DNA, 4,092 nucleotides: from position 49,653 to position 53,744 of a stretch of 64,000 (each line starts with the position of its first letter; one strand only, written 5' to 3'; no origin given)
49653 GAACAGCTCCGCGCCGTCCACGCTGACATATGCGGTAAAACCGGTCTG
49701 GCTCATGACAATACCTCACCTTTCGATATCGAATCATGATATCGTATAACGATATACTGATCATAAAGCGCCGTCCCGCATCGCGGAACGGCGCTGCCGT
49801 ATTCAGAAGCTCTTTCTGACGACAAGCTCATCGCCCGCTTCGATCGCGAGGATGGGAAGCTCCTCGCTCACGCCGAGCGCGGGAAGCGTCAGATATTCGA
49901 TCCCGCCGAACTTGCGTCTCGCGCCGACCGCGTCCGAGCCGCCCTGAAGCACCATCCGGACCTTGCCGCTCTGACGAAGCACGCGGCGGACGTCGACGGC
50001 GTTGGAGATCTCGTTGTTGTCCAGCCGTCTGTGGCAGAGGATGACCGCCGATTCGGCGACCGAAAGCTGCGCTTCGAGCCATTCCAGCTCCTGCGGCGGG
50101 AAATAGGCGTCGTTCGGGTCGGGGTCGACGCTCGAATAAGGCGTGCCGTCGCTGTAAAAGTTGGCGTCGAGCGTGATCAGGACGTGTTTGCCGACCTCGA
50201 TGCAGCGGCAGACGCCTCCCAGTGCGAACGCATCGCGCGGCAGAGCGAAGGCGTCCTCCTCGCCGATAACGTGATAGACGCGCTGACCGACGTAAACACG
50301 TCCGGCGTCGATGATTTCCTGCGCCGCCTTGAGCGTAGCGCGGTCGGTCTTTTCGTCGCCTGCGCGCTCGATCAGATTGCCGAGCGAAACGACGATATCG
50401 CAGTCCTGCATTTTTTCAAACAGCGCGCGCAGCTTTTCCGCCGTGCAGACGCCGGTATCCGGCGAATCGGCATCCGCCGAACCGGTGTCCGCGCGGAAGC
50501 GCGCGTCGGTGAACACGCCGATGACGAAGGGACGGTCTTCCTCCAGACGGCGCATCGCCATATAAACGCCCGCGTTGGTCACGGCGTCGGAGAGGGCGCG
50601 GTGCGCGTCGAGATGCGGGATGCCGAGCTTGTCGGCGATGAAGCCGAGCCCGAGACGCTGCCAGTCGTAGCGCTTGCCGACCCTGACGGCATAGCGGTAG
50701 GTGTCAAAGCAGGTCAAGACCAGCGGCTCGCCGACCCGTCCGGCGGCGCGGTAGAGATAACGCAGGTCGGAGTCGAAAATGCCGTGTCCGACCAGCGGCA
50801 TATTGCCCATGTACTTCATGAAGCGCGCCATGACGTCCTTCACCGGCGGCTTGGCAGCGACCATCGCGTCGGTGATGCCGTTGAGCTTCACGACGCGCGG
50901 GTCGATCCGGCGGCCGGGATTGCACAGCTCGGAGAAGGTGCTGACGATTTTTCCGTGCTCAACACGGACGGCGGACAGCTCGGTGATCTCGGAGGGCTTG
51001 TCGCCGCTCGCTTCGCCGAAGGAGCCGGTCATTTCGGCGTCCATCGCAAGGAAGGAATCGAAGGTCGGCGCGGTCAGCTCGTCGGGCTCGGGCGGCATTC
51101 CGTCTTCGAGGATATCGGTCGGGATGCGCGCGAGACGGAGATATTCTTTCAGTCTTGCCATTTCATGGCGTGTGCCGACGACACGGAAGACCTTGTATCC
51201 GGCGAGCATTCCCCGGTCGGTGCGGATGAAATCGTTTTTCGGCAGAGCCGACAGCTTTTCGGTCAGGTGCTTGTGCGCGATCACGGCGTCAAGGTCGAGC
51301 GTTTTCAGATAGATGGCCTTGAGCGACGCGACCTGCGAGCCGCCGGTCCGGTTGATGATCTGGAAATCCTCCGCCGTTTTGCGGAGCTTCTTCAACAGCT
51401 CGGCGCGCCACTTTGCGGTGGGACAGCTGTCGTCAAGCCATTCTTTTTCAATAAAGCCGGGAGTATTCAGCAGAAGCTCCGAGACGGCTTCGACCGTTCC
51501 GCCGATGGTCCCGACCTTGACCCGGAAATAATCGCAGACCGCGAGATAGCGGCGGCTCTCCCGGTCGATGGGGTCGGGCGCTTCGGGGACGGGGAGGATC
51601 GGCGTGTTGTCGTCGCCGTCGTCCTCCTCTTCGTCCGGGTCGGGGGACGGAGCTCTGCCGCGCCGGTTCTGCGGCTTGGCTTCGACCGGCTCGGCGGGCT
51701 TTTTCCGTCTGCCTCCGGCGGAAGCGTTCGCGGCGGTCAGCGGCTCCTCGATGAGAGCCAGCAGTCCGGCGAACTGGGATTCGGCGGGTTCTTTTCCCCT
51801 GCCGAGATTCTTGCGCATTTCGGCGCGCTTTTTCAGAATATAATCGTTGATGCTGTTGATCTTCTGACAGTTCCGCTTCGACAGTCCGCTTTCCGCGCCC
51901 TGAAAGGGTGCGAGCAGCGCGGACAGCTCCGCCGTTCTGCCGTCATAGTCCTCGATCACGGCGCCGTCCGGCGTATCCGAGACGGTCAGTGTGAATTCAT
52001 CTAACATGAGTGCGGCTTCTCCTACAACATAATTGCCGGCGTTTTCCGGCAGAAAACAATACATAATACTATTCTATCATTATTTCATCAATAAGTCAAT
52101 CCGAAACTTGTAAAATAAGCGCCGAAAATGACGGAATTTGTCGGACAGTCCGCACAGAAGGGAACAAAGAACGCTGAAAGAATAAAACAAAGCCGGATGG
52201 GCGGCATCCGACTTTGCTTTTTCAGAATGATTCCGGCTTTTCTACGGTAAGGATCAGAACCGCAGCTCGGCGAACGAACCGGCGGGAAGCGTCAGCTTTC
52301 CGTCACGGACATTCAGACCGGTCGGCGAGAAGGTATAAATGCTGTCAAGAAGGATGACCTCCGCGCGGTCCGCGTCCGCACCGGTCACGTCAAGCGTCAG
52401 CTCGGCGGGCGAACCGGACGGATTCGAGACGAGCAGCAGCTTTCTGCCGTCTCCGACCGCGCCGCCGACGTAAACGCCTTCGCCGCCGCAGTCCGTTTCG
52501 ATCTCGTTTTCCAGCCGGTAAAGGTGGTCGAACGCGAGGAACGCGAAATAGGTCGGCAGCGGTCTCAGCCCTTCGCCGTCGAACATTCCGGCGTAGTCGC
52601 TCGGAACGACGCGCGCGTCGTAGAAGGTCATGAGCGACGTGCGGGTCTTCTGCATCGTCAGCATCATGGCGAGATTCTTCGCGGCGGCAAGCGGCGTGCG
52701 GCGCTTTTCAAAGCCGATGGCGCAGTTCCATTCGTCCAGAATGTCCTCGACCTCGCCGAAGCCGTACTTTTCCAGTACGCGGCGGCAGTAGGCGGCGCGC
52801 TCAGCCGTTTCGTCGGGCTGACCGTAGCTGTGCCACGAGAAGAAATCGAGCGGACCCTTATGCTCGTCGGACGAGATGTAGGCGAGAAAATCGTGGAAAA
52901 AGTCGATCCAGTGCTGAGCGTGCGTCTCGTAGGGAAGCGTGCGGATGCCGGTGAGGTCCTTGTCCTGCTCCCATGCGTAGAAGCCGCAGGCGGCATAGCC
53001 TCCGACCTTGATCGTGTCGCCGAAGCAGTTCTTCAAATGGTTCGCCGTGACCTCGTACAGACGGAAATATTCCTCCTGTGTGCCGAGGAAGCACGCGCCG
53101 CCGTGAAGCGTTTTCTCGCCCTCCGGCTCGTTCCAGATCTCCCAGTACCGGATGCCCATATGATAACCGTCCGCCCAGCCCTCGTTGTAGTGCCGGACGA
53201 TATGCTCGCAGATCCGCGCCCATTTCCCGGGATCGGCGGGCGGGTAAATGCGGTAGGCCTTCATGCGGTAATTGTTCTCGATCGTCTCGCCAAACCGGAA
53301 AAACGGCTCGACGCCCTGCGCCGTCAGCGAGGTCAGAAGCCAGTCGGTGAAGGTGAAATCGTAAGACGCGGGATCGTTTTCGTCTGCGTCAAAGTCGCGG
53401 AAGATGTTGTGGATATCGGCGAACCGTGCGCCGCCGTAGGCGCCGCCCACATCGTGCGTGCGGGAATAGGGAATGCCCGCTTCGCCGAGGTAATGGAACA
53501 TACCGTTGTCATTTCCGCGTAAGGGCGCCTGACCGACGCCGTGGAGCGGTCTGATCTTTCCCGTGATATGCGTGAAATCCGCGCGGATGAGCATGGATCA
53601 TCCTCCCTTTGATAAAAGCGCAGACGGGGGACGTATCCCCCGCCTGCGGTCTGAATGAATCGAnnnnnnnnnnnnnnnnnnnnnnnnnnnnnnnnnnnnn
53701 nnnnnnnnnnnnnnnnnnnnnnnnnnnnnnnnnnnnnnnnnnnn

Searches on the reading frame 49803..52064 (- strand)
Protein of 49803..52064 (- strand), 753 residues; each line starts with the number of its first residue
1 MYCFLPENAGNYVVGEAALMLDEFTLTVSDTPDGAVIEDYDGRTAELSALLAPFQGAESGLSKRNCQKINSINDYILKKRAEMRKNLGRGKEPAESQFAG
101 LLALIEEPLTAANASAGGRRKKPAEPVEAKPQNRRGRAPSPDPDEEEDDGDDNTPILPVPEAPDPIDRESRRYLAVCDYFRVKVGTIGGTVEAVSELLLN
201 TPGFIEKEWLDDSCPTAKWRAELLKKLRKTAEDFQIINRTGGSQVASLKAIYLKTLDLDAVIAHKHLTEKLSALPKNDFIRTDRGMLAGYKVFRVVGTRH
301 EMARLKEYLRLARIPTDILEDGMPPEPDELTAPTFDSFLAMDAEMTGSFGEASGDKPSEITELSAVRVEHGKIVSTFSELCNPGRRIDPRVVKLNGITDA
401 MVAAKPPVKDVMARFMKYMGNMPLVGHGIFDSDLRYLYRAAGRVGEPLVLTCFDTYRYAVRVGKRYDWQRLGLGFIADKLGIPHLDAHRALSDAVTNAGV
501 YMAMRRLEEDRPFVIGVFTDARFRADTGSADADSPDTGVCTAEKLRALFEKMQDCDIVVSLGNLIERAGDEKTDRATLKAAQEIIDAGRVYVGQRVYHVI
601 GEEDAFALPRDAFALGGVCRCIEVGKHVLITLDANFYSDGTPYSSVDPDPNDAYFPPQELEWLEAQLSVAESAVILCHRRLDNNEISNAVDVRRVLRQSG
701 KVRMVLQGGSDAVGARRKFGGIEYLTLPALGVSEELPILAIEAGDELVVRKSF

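Call 10: search_protein_families(library=pfam, proteins=[window:49803-52064:-], max_evalue=0.001)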
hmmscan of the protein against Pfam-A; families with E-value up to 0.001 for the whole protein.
window:49803-52064:- (753 aa): 1 family
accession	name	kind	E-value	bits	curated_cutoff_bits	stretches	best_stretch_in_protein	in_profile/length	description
PF00929.31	RNase_T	-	3.3e-23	83.4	24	1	340-501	2-164/164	Exonuclease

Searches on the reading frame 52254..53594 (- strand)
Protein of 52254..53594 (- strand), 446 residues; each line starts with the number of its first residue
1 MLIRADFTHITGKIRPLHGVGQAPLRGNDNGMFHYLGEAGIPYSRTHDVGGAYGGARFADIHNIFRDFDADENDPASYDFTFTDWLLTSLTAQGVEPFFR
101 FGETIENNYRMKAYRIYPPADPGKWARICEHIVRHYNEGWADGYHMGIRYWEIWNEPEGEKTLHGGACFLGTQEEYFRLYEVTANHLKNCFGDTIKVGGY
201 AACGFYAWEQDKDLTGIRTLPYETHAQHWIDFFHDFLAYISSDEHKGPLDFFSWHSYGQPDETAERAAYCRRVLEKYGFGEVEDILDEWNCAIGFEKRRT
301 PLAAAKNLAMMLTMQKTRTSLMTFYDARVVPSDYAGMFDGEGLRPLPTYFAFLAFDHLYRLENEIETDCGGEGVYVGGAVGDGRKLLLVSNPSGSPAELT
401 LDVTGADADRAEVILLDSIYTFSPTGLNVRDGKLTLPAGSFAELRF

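Call 10: search_protein_families(library=pfam, proteins=[window:52254-53594:-], max_evalue=0.001)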
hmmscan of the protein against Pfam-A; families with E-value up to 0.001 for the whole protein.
window:52254-53594:- (446 aa): 1 family
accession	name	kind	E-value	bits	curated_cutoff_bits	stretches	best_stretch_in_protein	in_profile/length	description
PF01229.23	Glyco_hydro_39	-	4.6e-13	49.2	26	1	63-268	62-237/472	Glycosyl hydrolases family 39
